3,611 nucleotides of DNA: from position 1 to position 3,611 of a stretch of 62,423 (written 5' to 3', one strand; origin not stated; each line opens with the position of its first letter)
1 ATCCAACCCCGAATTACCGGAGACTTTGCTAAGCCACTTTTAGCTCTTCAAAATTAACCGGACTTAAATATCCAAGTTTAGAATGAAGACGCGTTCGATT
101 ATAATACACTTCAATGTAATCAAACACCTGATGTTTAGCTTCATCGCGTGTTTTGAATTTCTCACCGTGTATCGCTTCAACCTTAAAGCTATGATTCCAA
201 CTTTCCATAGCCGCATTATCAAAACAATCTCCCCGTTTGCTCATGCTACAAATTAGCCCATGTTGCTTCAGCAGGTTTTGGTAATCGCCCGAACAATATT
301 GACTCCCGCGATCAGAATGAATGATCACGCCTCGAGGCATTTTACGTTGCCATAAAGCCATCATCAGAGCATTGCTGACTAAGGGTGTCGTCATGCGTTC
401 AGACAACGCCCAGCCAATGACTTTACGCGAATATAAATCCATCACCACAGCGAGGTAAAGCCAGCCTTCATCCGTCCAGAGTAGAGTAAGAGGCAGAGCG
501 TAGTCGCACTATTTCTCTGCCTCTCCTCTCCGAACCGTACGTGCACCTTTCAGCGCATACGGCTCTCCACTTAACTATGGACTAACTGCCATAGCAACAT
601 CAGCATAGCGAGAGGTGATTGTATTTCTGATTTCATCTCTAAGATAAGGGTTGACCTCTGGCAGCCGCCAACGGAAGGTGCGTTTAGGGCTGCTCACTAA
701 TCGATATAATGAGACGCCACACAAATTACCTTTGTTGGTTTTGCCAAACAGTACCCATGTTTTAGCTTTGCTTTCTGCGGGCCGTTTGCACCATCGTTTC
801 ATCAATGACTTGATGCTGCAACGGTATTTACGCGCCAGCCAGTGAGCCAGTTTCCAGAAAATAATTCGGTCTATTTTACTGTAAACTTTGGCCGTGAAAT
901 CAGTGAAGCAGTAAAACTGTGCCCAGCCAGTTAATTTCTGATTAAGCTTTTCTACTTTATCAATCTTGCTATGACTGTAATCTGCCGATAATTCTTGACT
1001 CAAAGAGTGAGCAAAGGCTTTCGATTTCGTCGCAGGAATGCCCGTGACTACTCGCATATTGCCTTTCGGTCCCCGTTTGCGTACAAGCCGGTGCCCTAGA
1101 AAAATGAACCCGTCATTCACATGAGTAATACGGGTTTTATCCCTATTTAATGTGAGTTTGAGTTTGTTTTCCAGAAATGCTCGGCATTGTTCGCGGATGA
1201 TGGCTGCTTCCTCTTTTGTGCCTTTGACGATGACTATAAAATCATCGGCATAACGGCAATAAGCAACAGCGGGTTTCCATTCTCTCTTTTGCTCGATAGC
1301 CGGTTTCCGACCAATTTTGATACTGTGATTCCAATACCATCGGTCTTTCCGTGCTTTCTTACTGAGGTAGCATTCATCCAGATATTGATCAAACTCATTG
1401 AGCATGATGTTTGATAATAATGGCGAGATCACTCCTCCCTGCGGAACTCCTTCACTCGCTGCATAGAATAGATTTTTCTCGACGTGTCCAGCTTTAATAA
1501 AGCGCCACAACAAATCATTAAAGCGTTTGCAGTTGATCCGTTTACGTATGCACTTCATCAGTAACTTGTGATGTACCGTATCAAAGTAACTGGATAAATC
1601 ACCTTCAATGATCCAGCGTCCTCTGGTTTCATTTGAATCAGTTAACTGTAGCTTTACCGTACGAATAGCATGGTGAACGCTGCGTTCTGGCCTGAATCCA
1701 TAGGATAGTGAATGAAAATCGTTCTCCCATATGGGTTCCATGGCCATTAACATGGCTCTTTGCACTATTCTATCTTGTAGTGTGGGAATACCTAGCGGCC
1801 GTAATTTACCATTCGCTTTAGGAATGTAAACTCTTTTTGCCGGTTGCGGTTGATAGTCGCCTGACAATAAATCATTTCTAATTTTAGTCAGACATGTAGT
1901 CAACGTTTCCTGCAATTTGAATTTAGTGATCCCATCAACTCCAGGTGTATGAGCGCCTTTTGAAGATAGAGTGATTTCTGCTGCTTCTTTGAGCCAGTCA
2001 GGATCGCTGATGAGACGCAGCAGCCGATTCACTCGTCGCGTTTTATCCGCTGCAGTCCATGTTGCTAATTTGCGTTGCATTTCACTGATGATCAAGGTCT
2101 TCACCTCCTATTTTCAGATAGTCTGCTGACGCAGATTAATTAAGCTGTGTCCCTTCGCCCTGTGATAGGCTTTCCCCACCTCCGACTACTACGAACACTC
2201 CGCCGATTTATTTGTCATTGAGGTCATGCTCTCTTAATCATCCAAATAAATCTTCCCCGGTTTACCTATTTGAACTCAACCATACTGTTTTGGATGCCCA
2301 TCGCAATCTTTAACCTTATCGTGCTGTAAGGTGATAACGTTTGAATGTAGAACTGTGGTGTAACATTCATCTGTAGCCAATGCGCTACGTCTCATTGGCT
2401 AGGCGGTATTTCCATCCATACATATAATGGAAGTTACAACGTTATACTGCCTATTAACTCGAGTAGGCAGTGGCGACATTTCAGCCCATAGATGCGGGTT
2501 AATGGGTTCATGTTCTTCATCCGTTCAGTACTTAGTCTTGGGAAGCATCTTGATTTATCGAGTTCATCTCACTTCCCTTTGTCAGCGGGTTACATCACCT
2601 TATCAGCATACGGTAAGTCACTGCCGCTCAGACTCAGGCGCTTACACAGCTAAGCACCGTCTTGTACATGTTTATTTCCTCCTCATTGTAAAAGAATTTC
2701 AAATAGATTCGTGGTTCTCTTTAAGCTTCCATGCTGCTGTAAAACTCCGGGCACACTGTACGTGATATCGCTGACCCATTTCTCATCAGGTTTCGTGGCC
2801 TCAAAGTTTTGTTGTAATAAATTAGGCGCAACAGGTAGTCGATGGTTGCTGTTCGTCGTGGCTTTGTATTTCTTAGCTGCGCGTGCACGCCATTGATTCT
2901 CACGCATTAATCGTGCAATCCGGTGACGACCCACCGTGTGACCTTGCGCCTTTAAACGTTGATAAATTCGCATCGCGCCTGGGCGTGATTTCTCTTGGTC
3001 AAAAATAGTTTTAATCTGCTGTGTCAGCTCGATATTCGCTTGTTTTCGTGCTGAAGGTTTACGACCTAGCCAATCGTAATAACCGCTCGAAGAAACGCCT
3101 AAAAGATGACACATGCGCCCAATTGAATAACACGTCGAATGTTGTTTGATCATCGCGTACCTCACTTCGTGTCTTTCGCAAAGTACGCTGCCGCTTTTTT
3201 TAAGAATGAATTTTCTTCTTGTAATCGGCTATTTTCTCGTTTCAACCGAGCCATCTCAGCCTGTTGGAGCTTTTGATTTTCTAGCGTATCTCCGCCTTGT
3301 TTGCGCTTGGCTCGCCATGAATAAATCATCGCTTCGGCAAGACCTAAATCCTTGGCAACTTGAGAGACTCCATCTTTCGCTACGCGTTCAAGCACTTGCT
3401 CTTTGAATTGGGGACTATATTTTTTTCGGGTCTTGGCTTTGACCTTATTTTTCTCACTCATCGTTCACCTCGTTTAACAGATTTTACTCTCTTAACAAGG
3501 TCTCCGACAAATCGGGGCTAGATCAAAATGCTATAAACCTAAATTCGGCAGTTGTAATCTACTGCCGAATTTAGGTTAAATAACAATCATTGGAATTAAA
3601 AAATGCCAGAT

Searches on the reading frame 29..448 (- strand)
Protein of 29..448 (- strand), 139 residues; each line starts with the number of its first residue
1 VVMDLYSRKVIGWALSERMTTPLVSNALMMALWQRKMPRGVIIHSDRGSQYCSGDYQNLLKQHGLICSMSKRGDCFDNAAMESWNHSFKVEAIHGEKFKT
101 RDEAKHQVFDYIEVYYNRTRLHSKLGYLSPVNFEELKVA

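Call 41: search_protein_families(library=pfam, proteins=[window:29-448:-], max_evalue=0.0001)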
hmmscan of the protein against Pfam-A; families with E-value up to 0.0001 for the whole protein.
window:29-448:- (139 aa): 3 families
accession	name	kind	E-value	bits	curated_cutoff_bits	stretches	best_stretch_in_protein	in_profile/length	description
PF00665.32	rve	-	9.2e-19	68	32.6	1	2-75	29-102/102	Integrase core domain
PF13333.12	rve_2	-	1.2e-15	57.8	22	1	82-135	1-53/56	Integrase core domain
PF13683.12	rve_3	-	7.3e-12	45.3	26.5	1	65-130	3-67/67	Integrase core domain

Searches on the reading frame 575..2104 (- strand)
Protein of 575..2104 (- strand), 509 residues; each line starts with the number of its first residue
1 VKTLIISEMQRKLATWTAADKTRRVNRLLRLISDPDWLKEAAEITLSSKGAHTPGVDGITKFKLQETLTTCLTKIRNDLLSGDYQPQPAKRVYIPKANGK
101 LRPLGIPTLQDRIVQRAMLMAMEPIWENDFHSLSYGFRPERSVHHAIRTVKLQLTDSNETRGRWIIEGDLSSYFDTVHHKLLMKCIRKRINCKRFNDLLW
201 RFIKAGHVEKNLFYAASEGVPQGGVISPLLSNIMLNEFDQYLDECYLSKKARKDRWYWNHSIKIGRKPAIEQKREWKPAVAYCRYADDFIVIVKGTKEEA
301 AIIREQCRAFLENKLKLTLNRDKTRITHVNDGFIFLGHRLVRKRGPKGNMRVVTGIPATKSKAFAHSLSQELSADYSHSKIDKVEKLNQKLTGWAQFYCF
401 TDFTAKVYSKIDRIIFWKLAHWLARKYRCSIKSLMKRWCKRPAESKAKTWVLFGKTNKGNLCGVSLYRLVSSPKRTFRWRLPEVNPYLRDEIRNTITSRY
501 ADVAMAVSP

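Call 41: search_protein_families(library=pfam, proteins=[window:575-2104:-], max_evalue=0.0001)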
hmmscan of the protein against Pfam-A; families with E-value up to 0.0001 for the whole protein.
window:575-2104:- (509 aa): 2 families
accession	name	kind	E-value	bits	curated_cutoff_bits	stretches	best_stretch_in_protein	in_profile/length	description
PF00078.32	RVT_1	-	1.1e-38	133.4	29.6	1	94-340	1-205/205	Reverse transcriptase (RNA-dependent DNA polymerase)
PF08388.16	GIIM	-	1.6e-09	38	23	1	381-438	22-80/80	Group II intron, maturase-specific domain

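Call 43: find_encoding_contigs(protein=window:575-2104:-, flank=10000, max_places=10)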
Protein window:575-2104:- (509 aa): no gene with exactly this product is on record in the collection.

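Call 46: find_encoding_contigs(protein=window:575-2095:-, flank=10000, max_places=10)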
Protein window:575-2095:- (506 aa): no gene with exactly this product is on record in the collection.

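Call 47: find_encoding_contigs(protein=window:578-2095:-, flank=10000, max_places=10)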
Protein seq(506 aa) (506 aa): no gene with exactly this product is on record in the collection.
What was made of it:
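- Tried and rejected: Three look-ups were wasted on wrong start codons for the intron RT (calls 43, 46, 47).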

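Call 92: find_encoding_contigs(protein=window:575-2080:-, flank=10000, max_places=10)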
Protein window:575-2080:- (501 aa): 8 contigs read that carry it; 7 places shown.
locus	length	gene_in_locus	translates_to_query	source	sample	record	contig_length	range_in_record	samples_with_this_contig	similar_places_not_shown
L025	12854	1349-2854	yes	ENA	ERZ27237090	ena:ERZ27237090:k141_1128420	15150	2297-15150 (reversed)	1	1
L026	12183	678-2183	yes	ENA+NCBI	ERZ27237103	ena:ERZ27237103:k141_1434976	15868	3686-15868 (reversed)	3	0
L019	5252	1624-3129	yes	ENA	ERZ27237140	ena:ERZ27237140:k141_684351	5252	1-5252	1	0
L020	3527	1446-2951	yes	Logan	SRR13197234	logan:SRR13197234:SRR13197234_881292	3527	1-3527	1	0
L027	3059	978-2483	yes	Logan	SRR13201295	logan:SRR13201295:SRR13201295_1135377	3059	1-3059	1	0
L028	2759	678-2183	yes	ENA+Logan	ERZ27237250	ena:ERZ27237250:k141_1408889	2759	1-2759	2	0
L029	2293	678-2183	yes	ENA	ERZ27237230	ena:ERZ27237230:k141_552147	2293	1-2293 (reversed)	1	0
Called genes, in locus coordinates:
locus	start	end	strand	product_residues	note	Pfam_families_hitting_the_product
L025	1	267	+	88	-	?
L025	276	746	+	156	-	PF13276:HTH_21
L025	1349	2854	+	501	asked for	PF00078:RVT_1, PF08388:GIIM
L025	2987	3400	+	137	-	PF00665:rve, PF13683:rve_3, PF13333:rve_2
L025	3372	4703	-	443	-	PF00155:Aminotran_1_2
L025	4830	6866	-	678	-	-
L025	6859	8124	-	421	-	PF00324:AA_permease, PF13520:AA_permease_2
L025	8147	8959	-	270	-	PF14518:Haem_oxygenas_2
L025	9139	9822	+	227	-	PF12796:Ank_2, PF13606:Ank_3 (faint), PF13857:Ank_5 (weak), PF00023:Ank (weak), PF13637:Ank_4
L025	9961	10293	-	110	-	PF06999:Suc_Fer-like (weak), PF01257:2Fe-2S_thioredx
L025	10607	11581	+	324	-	PF17761:DUF1016_N, PF06250:YhcG_C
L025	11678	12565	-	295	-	PF12784:PDDEXK_2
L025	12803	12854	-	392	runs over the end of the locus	-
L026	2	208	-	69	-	?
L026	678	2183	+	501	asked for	PF00078:RVT_1, PF08388:GIIM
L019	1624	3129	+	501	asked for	PF00078:RVT_1, PF08388:GIIM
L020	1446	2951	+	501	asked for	PF00078:RVT_1, PF08388:GIIM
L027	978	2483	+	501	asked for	PF00078:RVT_1, PF08388:GIIM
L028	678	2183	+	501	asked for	PF00078:RVT_1, PF08388:GIIM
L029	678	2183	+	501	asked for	PF00078:RVT_1, PF08388:GIIM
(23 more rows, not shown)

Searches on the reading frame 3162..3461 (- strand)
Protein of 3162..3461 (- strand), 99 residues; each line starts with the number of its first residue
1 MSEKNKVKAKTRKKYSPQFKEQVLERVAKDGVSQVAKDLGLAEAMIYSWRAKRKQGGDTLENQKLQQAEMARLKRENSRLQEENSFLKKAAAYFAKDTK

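Call 91: find_encoding_contigs(protein=window:3162-3461:-, flank=10000, max_places=10)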
Protein window:3162-3461:- (99 aa): 13 contigs read that carry it; 6 places shown.
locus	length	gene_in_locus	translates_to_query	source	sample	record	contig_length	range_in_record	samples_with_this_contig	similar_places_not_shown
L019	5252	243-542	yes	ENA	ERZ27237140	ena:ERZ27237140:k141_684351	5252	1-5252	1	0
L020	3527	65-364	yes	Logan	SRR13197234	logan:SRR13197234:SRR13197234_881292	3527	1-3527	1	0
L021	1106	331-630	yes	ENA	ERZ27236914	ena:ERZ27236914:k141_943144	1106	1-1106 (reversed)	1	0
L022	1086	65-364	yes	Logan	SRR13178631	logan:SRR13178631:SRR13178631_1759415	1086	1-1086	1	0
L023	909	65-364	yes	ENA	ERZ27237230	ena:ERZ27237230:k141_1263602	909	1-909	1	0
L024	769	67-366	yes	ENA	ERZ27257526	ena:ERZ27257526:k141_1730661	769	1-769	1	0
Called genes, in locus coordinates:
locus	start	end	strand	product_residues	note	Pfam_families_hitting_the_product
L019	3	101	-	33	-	?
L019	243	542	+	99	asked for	PF01527:HTH_Tnp_1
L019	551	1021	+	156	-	PF13276:HTH_21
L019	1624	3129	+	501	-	PF00078:RVT_1, PF08388:GIIM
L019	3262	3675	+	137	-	PF00665:rve, PF13683:rve_3, PF13333:rve_2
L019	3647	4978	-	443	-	PF00155:Aminotran_1_2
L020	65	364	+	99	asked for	PF01527:HTH_Tnp_1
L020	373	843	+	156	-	PF13276:HTH_21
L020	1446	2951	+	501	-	PF00078:RVT_1, PF08388:GIIM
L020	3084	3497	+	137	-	PF00665:rve, PF13683:rve_3, PF13333:rve_2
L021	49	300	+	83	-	-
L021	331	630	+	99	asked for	PF01527:HTH_Tnp_1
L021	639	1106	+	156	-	PF13276:HTH_21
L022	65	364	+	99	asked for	PF01527:HTH_Tnp_1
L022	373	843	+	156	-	PF13276:HTH_21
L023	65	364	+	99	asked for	PF01527:HTH_Tnp_1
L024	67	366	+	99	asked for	PF01527:HTH_Tnp_1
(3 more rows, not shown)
